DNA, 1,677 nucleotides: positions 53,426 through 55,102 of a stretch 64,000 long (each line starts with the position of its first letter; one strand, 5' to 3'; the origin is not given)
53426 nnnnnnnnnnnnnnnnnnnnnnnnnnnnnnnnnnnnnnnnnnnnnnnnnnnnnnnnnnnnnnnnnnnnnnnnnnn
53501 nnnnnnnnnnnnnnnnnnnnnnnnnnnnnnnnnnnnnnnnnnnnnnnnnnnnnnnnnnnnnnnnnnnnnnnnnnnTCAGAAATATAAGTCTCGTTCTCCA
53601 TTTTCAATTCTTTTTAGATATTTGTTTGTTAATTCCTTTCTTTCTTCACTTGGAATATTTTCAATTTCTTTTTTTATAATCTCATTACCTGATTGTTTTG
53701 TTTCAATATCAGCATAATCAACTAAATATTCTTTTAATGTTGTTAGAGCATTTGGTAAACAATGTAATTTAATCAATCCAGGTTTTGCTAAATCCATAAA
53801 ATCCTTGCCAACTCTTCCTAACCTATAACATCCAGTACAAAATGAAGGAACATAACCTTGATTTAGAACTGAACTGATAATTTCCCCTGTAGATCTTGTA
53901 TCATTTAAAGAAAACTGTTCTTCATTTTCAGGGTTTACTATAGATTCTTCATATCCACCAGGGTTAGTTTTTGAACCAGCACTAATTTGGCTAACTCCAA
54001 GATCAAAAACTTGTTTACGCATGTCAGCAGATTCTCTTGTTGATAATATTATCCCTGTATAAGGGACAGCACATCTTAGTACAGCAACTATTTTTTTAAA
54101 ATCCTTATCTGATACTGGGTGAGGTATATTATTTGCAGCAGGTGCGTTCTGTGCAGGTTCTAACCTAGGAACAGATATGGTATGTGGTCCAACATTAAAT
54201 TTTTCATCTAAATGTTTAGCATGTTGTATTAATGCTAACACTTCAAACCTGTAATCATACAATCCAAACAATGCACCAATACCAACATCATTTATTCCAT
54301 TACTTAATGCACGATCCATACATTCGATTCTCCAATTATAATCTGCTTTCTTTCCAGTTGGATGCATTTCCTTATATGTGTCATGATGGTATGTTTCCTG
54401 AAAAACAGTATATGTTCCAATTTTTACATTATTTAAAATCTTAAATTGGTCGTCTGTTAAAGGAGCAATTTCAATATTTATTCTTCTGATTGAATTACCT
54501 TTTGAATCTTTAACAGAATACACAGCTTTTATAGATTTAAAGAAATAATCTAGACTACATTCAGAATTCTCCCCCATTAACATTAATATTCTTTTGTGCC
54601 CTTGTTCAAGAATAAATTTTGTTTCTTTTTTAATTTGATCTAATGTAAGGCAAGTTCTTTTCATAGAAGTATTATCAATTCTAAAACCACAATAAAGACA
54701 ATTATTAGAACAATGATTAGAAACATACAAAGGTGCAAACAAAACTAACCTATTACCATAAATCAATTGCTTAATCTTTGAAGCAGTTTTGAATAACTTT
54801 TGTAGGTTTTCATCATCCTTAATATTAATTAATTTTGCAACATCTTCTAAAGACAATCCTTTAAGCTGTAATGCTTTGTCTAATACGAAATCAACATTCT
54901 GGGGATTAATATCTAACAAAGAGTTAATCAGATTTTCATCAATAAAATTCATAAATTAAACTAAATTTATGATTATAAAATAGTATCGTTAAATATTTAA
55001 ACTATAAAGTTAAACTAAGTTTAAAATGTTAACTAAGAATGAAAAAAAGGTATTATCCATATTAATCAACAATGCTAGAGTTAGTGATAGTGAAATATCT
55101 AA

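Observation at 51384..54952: hydG-hydE-hydF maturase operon in an archaeal context with no hydrogenase structural gene nearby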

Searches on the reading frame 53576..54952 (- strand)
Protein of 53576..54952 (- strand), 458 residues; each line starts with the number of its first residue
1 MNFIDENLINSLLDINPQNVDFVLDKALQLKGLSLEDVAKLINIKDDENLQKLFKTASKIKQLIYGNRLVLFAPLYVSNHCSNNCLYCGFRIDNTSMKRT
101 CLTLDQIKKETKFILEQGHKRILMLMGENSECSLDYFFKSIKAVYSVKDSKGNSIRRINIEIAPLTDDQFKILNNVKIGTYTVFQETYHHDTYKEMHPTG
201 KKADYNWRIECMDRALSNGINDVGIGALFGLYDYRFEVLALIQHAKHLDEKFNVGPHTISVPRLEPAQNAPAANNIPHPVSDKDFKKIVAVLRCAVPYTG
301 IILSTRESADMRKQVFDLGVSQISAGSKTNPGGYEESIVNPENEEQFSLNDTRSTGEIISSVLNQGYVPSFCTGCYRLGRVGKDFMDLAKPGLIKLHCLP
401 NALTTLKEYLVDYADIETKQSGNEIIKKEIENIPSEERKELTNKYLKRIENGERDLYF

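Call 3: search_protein_families(library=ncbifam, proteins=[window:53576-54952:-], max_evalue=0.001)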
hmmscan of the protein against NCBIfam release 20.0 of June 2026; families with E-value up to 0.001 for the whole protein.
window:53576-54952:- (458 aa): 15 families
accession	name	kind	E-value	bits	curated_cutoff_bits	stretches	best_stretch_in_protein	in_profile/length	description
TIGR03955.1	rSAM_HydG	equivalog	1.9e-155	517.9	312.15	1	18-458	32-470/470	[FeFe] hydrogenase H-cluster radical SAM maturase HydG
TIGR02351.2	thiH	equivalog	4.5e-95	318.8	380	1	24-370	26-359/364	2-iminoacetate synthase ThiH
TIGR04158.1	rSAM_MIA_synth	equivalog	2.2e-28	99.1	400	1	57-362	46-354/368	3-methyl-2-indolic acid synthase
TIGR03910.1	pyrrolys_PylB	equivalog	2e-26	92.7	348.2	1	19-299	4-271/347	methylornithine synthase PylB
TIGR03956.1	rSAM_HydE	equivalog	3.5e-20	72.5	254.6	1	27-239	5-209/340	[FeFe] hydrogenase H-cluster radical SAM maturase HydE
TIGR00433.2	bioB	equivalog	1.3e-14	54.2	225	1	34-325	4-283/307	biotin synthase BioB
NF005609.0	PRK07360.1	equivalog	1.7e-11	43.6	426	1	18-143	6-134/374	7,8-didemethyl-8-hydroxy-5-deazariboflavin synthase subunit CofH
TIGR03551.1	F420_cofH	equivalog_domain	1.6e-10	40.4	374.1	1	38-146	6-114/345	5-amino-6-(D-ribitylamino)uracil--L-tyrosine 4-hydroxyphenyl transferase CofH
TIGR03699.1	menaquin_MqnC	equivalog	1e-09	37.7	428.1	1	42-144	9-114/342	cyclic dehypoxanthinyl futalosine synthase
NF004884.0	PRK06245.1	equivalog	1.2e-07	30.9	209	1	76-250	20-199/340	7,8-didemethyl-8-hydroxy-5-deazariboflavin synthase subunit CofG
TIGR00423.1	TIGR00423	subfamily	1.8e-07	30.8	260.25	1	77-146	11-80/310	CofH family radical SAM protein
TIGR03700.1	mena_SCO4494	equivalog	2.7e-07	29.8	434.55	1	25-144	3-121/351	aminofutalosine synthase MqnE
NF004580.0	PRK05926.1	equivalog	1.7e-06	27.5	583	1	22-139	17-135/370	hypothetical protein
TIGR03550.1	F420_cofG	equivalog_domain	2.2e-06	27.1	213.35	1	77-141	10-74/322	7,8-didemethyl-8-hydroxy-5-deazariboflavin synthase CofG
NF006276.0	PRK08444.1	equivalog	7.5e-05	21.9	560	1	25-144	5-122/353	aminofutalosine synthase MqnE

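Call 4: search_protein_families(library=pfam, proteins=[window:53576-54952:-], max_evalue=0.001)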
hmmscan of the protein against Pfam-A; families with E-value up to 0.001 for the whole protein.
window:53576-54952:- (458 aa): 2 families
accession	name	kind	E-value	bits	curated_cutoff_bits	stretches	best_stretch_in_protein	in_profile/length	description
PF06968.18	BATS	-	2.3e-18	66.6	22.2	1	260-367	1-87/88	Biotin and Thiamin Synthesis associated domain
PF04055.27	Radical_SAM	-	4.2e-13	50.2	29.5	1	76-230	2-151/166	Radical SAM superfamily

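Call 8: find_encoding_contigs(protein=window:53576-54952:-, flank=10000, max_places=6)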
Protein window:53576-54952:- (458 aa): 24 contigs read that carry it; 6 places shown.
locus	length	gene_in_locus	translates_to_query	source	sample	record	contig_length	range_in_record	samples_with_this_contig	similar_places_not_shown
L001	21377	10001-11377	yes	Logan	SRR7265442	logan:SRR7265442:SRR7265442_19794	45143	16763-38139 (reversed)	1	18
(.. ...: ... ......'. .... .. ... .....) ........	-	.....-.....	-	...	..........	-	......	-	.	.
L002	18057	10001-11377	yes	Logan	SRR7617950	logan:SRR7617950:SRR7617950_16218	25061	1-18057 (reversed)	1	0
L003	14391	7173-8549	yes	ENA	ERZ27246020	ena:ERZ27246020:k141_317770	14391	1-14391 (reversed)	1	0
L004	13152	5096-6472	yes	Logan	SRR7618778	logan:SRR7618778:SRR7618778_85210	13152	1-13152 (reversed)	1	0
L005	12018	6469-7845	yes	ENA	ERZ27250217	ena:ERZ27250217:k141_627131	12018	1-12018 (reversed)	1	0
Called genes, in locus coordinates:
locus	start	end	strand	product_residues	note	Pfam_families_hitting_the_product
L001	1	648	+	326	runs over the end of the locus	PF02547:Queuosine_synth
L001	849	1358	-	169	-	PF02677:QueH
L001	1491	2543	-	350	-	PF07885:Ion_trans_2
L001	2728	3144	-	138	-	-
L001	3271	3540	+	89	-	-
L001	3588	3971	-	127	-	-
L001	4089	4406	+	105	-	-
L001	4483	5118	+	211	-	PF13649:Methyltransf_25 (faint), PF05430:Methyltransf_30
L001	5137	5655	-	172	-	-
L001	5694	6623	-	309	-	PF00106:adh_short, PF13561:adh_short_C2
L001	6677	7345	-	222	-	PF02592:Vut_1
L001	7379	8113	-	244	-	PF13482:RNase_H_2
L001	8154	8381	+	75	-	PF04024:PspC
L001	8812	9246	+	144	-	PF00254:FKBP_C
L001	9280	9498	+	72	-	-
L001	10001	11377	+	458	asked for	PF04055:Radical_SAM, PF06968:BATS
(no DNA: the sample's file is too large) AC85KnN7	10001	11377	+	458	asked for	PF04055:Radical_SAM, PF06968:BATS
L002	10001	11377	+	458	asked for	PF04055:Radical_SAM, PF06968:BATS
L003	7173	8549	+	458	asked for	PF04055:Radical_SAM, PF06968:BATS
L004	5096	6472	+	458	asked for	PF04055:Radical_SAM, PF06968:BATS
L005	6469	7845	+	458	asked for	PF04055:Radical_SAM, PF06968:BATS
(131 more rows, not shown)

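Call 11: find_related_loci(query=window:53576-54952:-, collection=genome_contigs, flank=10000)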
Query window:53576-54952:- (458 aa) in genome_contigs; peptide patterns used: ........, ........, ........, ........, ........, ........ (x = any residue, [..] = any of these).
379 stretches matched a pattern; 312 encode a relative of the query (tblastn E <= 1e-3); the best 80 are kept; 80 distinct loci.
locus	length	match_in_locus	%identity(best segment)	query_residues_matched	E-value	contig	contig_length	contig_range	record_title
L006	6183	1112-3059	77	3-458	0e+0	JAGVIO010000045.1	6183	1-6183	MAG: archaeon isolate DeMMO1_7 c_000000025716, whole genome shotgun sequence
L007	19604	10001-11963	72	3-458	0e+0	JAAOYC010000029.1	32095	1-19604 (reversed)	Candidatus Woesearchaeota archaeon isolate DPANNHV_H2.bin.19 k83_1294339, whole genome shotgun sequence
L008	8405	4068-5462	70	1-458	0e+0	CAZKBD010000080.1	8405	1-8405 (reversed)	MAG TPA_asm: uncultured Methanosarcinales archaeon isolate SRP062349_co5_67 genome assembly, contig: NODE_4416_length_84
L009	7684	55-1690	68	36-458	0e+0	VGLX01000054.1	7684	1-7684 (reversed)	MAG: Candidatus Woesearchaeota archaeon isolate M_DeepCast_400m_m2_277 M_DeepCast_400m_m2_277_Ga0194112_10019829, whole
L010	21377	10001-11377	65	1-458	0e+0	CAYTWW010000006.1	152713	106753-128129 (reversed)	MAG TPA_asm: uncultured Methanosarcinales archaeon isolate SRP167436_co1_14 genome assembly, contig: NODE_50_length_1527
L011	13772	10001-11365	64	1-458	0e+0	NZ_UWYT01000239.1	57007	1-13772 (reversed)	Olavius algarvensis spirochete endosymbiont isolate 1, whole genome shotgun sequence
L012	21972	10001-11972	61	4-458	0e+0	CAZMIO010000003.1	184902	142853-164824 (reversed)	MAG TPA_asm: uncultured Methanosarcinales archaeon isolate binchicken_co48_311 genome assembly, contig: NODE_33_length_1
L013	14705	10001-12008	63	1-458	0e+0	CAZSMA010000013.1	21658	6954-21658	MAG TPA_asm: uncultured Methanosarcinales archaeon isolate SRP256446_co1_47 genome assembly, contig: NODE_713_length_216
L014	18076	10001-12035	63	1-458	0e+0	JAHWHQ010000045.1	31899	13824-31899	MAG: Candidatus Woesearchaeota archaeon isolate MP5_5_87 k127_32247396, whole genome shotgun sequence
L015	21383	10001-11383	61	4-458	0e+0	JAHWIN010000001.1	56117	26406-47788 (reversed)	MAG: Candidatus Woesearchaeota archaeon isolate YT1_767 k127_569175, whole genome shotgun sequence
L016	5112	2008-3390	59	2-457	0e+0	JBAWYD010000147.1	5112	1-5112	MAG: Deltaproteobacteria bacterium isolate ELA080 MAG080_147, whole genome shotgun sequence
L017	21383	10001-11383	57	2-457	3e-180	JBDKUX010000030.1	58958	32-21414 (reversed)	MAG: Smithella sp. isolate 8_bin.29 c_000000228384, whole genome shotgun sequence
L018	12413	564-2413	57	2-458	1e-179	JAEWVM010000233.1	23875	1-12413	MAG: Spirochaetes bacterium isolate OH_SDB_63 k127_920406, whole genome shotgun sequence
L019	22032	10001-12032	57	2-457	1e-178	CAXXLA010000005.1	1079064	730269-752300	MAG: Smithellaceae bacterium isolate 28a06b0b-966f-4d1b-b133-abbbdd0ba6e7 genome assembly, contig: contig_5, whole genom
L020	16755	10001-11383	58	2-457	6e-176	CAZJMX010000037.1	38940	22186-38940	MAG TPA_asm: uncultured Smithella sp. isolate SRP302447_co2_430 genome assembly, contig: NODE_2867_length_38940_cov_18.8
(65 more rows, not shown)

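Call 36: list_cluster_members(proteins=[window:53576-54952:-, window:51384-52613:-, P0040, L100:5827-7521:+, window:2365-4251:+])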
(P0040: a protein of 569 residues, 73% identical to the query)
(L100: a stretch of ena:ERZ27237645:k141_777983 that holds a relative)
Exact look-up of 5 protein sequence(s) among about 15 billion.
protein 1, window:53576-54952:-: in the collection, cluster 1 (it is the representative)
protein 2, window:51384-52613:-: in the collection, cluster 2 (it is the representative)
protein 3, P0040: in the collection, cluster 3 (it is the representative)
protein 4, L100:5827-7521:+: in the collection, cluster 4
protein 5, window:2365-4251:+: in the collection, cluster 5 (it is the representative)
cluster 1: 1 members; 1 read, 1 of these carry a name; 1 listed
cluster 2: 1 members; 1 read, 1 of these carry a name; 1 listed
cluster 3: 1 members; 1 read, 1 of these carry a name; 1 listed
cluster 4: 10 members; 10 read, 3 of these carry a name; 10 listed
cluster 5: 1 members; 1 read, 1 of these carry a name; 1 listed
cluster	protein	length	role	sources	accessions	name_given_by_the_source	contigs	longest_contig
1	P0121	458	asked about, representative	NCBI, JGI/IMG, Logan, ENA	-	2-iminoacetate synthase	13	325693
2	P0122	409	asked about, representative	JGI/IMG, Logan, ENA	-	[FeFe] hydrogenase H-cluster maturation GTPase HydF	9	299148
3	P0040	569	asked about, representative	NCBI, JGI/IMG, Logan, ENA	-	iron-only hydrogenase group A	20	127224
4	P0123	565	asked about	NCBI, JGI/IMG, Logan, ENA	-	-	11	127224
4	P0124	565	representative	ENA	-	-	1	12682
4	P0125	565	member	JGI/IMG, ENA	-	iron-only hydrogenase group A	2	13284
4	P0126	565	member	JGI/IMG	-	iron-only hydrogenase group A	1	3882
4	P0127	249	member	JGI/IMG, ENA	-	iron only hydrogenase large subunit-like protein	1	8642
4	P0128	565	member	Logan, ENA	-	-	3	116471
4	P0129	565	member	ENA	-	-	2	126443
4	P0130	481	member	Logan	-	-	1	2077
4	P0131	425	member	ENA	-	-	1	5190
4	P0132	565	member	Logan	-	-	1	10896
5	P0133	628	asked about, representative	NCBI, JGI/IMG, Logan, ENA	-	DNA gyrase subunit B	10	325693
